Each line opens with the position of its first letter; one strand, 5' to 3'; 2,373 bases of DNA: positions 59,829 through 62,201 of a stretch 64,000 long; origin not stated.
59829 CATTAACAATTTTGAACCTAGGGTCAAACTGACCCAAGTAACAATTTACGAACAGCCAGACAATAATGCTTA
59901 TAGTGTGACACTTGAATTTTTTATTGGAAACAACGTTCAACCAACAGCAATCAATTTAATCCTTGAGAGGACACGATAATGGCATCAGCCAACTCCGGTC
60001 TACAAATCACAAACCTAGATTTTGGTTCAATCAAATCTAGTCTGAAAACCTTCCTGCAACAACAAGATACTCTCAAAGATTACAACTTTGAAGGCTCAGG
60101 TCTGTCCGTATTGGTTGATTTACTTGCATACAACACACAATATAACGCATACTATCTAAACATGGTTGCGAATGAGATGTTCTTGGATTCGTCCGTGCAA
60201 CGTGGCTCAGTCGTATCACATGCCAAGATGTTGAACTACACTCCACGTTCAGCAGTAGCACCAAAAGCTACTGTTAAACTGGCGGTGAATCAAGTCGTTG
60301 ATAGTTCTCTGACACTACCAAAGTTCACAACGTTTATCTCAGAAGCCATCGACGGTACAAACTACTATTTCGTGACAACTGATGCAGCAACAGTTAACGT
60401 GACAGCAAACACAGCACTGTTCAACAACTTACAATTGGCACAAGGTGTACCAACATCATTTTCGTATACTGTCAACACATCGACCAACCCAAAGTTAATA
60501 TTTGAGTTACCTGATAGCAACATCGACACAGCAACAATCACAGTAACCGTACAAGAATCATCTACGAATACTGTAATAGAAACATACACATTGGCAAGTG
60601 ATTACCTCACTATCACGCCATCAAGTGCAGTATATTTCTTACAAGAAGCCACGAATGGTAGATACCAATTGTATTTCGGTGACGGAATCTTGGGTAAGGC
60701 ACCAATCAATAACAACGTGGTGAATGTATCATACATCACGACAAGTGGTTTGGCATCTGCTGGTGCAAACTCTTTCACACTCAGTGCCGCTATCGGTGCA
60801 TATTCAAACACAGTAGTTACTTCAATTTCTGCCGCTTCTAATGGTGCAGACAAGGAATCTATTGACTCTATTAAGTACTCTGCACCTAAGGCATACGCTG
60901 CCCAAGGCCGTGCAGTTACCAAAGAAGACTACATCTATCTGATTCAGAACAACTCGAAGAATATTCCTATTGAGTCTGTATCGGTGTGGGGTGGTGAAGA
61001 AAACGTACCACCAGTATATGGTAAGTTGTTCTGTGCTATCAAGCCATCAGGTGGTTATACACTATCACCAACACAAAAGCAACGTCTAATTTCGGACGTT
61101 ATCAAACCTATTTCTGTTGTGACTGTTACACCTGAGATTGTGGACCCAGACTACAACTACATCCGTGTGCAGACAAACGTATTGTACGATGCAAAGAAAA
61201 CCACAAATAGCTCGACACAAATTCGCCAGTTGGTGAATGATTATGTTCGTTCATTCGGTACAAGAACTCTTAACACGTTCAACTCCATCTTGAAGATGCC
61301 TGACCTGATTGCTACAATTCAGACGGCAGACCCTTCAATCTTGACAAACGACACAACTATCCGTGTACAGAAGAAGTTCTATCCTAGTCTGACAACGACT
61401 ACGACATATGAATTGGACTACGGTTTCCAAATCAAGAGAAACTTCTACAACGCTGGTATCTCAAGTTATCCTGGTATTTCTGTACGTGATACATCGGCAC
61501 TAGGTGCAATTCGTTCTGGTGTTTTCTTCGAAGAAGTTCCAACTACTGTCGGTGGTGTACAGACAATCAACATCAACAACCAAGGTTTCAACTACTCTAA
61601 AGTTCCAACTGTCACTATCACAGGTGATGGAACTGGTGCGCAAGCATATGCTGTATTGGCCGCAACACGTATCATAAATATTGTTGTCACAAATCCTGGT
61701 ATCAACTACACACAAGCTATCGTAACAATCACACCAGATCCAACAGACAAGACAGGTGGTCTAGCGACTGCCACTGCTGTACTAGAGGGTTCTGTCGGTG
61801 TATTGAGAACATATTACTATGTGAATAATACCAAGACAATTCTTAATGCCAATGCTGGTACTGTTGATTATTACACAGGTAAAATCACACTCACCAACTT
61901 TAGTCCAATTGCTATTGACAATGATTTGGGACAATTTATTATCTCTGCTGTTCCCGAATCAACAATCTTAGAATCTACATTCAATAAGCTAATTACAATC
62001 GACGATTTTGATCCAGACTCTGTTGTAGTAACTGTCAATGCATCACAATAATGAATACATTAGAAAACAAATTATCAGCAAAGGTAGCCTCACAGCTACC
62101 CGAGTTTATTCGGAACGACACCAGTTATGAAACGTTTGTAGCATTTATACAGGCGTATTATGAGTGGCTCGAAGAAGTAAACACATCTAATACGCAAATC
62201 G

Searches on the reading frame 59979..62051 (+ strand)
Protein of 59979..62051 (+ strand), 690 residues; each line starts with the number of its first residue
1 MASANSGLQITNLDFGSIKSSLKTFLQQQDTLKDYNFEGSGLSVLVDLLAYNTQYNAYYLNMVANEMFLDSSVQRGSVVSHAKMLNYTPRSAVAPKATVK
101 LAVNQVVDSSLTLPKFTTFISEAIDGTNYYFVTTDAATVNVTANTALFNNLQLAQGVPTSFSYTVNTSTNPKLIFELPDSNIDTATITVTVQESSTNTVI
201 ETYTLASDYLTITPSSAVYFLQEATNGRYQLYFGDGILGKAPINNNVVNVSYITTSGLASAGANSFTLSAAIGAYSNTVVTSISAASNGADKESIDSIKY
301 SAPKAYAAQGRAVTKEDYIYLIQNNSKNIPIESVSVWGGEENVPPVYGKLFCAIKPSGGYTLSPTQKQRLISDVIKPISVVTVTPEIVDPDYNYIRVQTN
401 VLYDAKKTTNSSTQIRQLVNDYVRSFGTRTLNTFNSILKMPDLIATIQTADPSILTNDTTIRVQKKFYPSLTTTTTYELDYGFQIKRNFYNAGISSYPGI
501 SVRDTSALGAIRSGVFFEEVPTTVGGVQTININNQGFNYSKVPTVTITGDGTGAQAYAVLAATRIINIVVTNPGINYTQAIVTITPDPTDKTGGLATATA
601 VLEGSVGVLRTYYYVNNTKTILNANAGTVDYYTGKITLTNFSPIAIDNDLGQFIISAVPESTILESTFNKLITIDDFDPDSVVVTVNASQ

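Call 12: search_protein_families(library=pfam, proteins=[window:59979-62051:+])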
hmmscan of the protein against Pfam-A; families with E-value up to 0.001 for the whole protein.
window:59979-62051:+ (690 aa): 2 families
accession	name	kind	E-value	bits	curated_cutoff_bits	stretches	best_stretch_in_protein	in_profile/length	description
PF21379.2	Gp6-like_1st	-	1.2e-17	63.9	27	1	15-87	2-74/74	Baseplate wedge protein gp6-like, helical domain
PF21871.1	Gp6_C-III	-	0.00075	19.9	27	0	391-463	1-73/76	Baseplate structural protein gp6, C-terminal domain III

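Call 14: search_dna_similar(query=window:59979-62051:+, collection=phages, mode=protein, max_rows=15)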
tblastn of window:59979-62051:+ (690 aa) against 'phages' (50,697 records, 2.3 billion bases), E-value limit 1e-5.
Records with a match: 2414; places in all: 2421; records where one place covers at least 80% of the query: 1.
Best place of each record, by identity: <60% 2414.
By first word of the organism name: Escherichia 635; Synechococcus 374; Klebsiella 320; Salmonella 192; Vibrio 126; Shigella 89; Aeromonas 79; Acinetobacter 71; Cyanophage 61; Enterobacter 59; and 54 more.
By host as written in the record: - 446; Escherichia coli 269; Klebsiella pneumoniae 110; Synechococcus 107; Synechococcus sp. 38; Escherichia coli O157:H7 35; Salmonella enterica 29; Synechococcus sp. WH7803 28; and 528 more.
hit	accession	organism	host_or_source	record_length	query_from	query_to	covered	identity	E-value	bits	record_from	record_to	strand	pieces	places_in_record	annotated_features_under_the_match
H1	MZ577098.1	Methylophilales phage Melnitz-3 EXVC039M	Methylophilales_sp._H5P1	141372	8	552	79%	38.1%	5e-98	337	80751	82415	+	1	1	baseplate wedge subunit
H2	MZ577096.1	Methylophilales phage Melnitz-2 EXVC040M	Methylophilales_sp._H5P1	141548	8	552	79%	38.1%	5e-98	337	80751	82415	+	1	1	baseplate wedge subunit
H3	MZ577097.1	Methylophilales phage Melnitz EXVC044M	Methylophilales_sp._H5P1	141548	8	552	79%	38.1%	5e-98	337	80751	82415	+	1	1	baseplate wedge subunit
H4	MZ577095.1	Methylophilales phage Melnitz-1 EXVC043M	Methylophilales_sp._H5P1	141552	8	552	79%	38.1%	5e-98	337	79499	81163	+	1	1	baseplate wedge subunit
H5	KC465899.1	Pelagibacter phage HTVC008M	Candidatus Pelagibacter ubique HTCC1062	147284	1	481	70%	42.1%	2e-104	356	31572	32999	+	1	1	baseplate wedge | base plate wedge subunit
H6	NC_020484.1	Pelagibacter phage HTVC008M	Candidatus Pelagibacter ubique HTCC1062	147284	1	481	70%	42.1%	2e-104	356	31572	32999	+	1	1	baseplate wedge subunit (x2)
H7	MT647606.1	Pelagibacter phage Mosig EXVC030M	Candidatus Pelagibacter ubique HTCC1062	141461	1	479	69%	39.5%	4e-93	323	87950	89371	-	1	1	putative baseplate J domain protein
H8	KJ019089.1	Synechococcus phage ACG-2014j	-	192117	9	479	68%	39.3%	1e-80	286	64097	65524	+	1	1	baseplate wedge protein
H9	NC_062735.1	Synechococcus phage ACG-2014j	-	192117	9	479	68%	39.3%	1e-80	286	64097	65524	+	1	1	baseplate wedge subunit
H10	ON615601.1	Synechococcus phage BUCT-ZZ01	Synechococcus elongatus PCC 7942 = ...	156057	10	487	69%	38.6%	5e-91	316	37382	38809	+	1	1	baseplate wedge subunit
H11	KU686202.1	Synechococcus phage S-CAM4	Synechococcus sp.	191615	9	479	68%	39.0%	2e-80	285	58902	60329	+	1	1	baseplate wedge subunit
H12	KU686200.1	Synechococcus phage S-CAM4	Synechococcus sp.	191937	9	479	68%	39.0%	2e-80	285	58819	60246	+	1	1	baseplate wedge subunit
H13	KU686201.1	Synechococcus phage S-CAM4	Synechococcus sp.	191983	9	479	68%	39.0%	2e-80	285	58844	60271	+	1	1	baseplate wedge subunit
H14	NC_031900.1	Synechococcus phage S-CAM4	Synechococcus sp.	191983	9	479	68%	39.0%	2e-80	285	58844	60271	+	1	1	baseplate wedge subunit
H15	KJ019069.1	Synechococcus phage ACG-2014j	-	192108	9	479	68%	39.0%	2e-80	285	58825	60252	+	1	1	baseplate wedge protein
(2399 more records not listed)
